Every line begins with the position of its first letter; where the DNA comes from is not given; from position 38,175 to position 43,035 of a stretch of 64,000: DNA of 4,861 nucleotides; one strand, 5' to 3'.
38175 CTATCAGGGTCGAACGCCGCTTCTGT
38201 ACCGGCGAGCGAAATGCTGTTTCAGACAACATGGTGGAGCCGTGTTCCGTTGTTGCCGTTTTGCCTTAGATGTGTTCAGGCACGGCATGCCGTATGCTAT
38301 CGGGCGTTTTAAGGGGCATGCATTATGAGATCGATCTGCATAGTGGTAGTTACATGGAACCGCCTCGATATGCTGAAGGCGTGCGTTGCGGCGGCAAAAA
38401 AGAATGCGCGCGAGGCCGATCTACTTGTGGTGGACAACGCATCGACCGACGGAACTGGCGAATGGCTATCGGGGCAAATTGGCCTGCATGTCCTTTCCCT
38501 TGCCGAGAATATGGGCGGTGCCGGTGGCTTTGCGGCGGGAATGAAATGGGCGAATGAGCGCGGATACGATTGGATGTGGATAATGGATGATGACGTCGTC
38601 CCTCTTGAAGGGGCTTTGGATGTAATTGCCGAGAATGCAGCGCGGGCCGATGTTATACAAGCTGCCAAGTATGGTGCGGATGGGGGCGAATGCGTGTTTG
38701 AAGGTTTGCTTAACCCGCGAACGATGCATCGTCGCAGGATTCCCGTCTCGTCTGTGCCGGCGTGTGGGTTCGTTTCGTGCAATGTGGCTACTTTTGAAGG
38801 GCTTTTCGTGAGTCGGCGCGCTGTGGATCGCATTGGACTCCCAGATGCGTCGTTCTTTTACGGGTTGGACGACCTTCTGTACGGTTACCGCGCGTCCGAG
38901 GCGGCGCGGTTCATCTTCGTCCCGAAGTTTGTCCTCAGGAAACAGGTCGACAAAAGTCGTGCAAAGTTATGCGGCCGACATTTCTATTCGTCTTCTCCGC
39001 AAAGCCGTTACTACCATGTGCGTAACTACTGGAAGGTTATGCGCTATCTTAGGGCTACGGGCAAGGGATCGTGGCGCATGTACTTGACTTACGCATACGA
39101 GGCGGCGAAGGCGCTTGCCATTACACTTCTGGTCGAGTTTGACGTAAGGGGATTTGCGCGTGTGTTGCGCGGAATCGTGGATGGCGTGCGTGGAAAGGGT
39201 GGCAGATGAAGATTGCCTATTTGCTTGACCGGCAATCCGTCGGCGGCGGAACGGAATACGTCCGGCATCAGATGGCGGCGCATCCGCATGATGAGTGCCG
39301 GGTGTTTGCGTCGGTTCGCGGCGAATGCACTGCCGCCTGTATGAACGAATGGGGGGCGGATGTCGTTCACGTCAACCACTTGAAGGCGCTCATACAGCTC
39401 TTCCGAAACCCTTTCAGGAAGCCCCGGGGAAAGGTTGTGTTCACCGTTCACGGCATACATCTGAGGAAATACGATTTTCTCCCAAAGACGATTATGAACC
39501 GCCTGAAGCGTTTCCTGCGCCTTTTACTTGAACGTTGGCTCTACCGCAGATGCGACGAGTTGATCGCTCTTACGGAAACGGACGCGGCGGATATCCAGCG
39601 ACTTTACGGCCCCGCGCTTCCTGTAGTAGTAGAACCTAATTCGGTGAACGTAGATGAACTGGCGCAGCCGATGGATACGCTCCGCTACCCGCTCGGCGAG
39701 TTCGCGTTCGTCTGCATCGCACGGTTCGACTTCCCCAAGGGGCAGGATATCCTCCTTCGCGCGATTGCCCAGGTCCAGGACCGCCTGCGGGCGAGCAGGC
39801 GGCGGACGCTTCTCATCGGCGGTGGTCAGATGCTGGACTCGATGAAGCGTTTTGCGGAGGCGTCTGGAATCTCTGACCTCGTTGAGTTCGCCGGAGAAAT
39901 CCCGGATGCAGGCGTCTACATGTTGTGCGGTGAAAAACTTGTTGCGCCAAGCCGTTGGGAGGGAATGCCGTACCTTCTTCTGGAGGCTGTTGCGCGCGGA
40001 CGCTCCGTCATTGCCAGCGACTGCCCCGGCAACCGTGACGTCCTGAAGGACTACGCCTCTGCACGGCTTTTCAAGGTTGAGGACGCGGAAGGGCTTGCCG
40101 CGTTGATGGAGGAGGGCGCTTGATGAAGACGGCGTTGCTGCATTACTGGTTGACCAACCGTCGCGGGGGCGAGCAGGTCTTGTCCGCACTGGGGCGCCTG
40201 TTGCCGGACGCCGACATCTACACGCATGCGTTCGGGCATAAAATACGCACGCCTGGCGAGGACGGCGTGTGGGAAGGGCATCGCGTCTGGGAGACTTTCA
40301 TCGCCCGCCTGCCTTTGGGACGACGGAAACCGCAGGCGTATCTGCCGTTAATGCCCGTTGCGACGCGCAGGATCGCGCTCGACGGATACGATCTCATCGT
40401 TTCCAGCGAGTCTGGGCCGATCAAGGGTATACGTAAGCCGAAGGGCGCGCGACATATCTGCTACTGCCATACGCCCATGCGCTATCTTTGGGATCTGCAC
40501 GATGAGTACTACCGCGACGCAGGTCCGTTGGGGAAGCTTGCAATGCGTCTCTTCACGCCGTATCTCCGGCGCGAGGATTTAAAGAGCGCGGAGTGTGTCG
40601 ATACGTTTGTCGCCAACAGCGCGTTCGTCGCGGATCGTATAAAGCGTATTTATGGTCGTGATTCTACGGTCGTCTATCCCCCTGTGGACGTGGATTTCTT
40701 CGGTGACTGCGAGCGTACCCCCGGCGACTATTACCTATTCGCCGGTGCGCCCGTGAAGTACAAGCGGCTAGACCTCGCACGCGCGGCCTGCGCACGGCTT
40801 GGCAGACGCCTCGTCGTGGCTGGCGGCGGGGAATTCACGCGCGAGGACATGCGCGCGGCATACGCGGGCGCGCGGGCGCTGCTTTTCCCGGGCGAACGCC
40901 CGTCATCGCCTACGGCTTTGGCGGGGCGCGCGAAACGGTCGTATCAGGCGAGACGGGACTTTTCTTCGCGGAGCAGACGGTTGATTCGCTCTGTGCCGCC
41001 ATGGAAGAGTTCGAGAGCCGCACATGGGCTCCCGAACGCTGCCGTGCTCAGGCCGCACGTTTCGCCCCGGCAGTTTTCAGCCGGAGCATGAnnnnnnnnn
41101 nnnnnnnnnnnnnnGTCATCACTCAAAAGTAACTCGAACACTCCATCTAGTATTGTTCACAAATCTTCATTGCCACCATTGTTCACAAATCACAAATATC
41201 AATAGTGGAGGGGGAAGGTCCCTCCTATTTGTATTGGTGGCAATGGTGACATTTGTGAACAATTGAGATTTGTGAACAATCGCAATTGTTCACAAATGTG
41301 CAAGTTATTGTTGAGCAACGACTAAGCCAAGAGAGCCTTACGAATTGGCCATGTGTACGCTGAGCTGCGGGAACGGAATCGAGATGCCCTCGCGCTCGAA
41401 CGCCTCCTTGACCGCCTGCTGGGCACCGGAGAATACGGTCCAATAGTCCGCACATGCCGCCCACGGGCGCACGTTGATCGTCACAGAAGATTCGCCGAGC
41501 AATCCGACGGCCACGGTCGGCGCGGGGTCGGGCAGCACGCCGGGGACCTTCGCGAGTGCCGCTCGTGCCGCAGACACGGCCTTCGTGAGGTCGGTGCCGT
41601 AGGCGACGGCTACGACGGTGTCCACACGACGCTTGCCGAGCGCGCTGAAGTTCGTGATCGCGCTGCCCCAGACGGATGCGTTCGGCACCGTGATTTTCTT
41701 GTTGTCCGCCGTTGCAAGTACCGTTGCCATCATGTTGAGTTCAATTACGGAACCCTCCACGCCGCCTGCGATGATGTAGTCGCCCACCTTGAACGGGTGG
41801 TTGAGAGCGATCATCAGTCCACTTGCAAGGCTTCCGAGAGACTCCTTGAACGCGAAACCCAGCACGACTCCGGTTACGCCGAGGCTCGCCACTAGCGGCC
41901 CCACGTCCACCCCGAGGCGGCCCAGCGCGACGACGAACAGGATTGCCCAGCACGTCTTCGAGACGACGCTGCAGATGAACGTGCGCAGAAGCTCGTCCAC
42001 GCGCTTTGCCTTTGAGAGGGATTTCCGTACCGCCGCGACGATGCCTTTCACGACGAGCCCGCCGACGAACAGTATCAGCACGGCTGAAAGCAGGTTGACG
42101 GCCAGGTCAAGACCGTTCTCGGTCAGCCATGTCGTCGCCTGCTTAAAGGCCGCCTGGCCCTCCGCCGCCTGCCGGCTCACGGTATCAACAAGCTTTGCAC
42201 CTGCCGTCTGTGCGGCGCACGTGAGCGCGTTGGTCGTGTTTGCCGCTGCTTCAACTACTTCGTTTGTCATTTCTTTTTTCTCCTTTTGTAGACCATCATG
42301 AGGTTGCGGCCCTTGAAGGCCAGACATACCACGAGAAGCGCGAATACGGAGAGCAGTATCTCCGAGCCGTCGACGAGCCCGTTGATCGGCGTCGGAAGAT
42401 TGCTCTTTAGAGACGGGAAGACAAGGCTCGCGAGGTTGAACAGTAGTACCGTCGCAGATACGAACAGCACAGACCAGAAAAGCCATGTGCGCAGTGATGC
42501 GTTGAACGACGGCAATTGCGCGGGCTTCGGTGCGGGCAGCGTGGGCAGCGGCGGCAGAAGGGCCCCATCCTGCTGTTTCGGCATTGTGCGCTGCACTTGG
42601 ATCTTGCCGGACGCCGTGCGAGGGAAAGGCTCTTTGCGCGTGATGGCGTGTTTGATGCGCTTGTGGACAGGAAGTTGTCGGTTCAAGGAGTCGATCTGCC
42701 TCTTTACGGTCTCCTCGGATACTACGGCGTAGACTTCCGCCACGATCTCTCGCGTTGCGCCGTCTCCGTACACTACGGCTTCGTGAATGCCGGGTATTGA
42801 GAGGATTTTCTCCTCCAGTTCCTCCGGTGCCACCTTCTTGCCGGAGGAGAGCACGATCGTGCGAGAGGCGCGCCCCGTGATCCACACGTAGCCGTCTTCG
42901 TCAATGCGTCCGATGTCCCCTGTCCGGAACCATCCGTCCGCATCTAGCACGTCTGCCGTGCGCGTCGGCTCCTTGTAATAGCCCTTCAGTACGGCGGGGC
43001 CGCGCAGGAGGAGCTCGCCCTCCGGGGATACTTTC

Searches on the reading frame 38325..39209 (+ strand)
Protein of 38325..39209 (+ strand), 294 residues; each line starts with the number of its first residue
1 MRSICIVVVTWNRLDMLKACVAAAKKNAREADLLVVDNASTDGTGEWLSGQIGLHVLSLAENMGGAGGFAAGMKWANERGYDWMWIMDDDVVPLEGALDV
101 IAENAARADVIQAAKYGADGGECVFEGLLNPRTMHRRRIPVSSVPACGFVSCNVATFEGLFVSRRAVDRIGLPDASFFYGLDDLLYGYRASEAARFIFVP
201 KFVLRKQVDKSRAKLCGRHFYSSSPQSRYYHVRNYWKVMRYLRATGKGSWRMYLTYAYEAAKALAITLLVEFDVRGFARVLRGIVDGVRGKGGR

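Call 8: search_protein_families(library=pfam, proteins=[window:38325-39209:+], max_evalue=0.001)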
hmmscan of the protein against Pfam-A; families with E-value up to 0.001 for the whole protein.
window:38325-39209:+ (294 aa): 3 families
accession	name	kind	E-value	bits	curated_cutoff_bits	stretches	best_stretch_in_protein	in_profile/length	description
PF00535.33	Glycos_transf_2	-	6.7e-17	62.4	23.3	1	5-120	1-120/168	Glycosyl transferase family 2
PF13641.12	Glyco_tranf_2_3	-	5.6e-07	30.2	27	1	4-207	3-212/230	Glycosyltransferase like family 2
PF13704.12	Glyco_tranf_2_4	-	0.0002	22.2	27.5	1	15-90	5-81/98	Glycosyl transferase family 2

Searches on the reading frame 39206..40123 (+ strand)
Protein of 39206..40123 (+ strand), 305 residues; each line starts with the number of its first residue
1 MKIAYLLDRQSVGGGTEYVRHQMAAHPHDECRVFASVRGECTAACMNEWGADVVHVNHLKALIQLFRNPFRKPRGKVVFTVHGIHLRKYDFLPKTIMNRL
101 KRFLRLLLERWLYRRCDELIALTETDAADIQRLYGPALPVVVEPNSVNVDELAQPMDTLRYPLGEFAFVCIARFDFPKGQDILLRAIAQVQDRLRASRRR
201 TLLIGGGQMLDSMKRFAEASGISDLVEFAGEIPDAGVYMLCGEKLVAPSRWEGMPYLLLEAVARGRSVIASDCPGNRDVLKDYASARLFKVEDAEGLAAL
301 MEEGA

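Call 9: search_protein_families(library=pfam, proteins=[window:39206-40123:+], max_evalue=0.001)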
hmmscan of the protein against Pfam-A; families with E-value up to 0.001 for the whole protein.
window:39206-40123:+ (305 aa): 4 families
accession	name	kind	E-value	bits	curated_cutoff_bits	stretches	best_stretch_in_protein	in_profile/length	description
PF13692.12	Glyco_trans_1_4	-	5.2e-22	79.1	27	1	167-301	3-136/142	Glycosyl transferases group 1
PF00534.26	Glycos_transf_1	-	7.3e-22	78.2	26.4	1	164-302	14-153/172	Glycosyl transferases group 1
PF13439.12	Glyco_transf_4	-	2.5e-13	50.8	28.5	1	45-150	67-169/170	Glycosyltransferase Family 4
PF13579.12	Glyco_trans_4_4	-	2.2e-12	48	29.7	1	15-145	39-157/158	Glycosyl transferase 4-like domain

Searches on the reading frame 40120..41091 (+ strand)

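Call 9: search_protein_families(library=pfam, proteins=[window:40120-41091:+], max_evalue=0.001)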
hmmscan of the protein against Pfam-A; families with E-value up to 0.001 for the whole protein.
window:40120-41091:+ (323 aa): 1 family
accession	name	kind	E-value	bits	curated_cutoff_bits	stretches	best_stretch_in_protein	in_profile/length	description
PF13439.12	Glyco_transf_4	-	6.3e-13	49.5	28.5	1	16-192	3-169/170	Glycosyltransferase Family 4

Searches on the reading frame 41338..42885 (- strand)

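Call 9: search_protein_families(library=pfam, proteins=[window:41338-42885:-], max_evalue=0.001)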
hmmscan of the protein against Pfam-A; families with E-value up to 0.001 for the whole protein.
window:41338-42885:- (515 aa): 4 families
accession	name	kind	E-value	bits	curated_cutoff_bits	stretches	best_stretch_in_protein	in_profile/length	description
PF00924.24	MS_channel_2nd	-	7.8e-18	64.8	20.2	1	349-414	2-67/68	Mechanosensitive ion channel, beta-domain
PF21082.3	MS_channel_3rd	-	4.2e-13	50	21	1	421-503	1-88/88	Mechanosensitive ion channel MscS, C-terminal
PF21088.3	MS_channel_1st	-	5.2e-09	36.4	23.1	1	312-347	7-42/42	Mechanosensitive ion channel, transmembrane helices 2/3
PF05552.17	MS_channel_1st_1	-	7.5e-05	23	22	1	260-294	12-46/50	Mechanosensitive ion channel, conserved TM helix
